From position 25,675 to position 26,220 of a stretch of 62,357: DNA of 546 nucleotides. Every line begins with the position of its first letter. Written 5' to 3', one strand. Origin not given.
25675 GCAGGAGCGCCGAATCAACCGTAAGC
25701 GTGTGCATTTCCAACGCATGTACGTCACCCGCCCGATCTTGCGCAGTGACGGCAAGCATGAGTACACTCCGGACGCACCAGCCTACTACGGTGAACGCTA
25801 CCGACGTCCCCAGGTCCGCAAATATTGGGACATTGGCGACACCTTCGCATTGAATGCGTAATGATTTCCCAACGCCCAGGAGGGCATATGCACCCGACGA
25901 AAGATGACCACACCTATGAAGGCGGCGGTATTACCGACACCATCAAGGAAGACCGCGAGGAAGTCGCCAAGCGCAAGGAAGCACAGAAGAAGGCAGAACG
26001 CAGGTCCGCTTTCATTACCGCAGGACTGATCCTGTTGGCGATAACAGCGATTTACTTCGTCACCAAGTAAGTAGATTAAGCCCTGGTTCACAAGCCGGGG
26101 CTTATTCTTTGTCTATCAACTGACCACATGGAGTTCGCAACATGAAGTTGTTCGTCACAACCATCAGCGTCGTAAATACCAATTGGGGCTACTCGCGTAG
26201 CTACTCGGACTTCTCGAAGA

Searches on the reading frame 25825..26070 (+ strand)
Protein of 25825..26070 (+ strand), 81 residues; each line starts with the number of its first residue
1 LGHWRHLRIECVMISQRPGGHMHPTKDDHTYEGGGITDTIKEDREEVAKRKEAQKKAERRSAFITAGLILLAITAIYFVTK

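Call 53: search_protein_families(library=padloc, proteins=[window:25825-26070:+], max_evalue=1)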
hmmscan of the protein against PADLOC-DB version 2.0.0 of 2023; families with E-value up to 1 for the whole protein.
window:25825-26070:+ (81 aa): 0 families

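Call 54: search_protein_families(library=ncbifam, proteins=[window:25825-26070:+], max_evalue=1)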
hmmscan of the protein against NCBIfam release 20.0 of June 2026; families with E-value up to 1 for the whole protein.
window:25825-26070:+ (81 aa): 1 family
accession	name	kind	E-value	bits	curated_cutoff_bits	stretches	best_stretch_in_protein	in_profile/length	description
NF049861.1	SCO2400_fam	subfamily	0.068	13.8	55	1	38-72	75-109/136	SCO2400 family protein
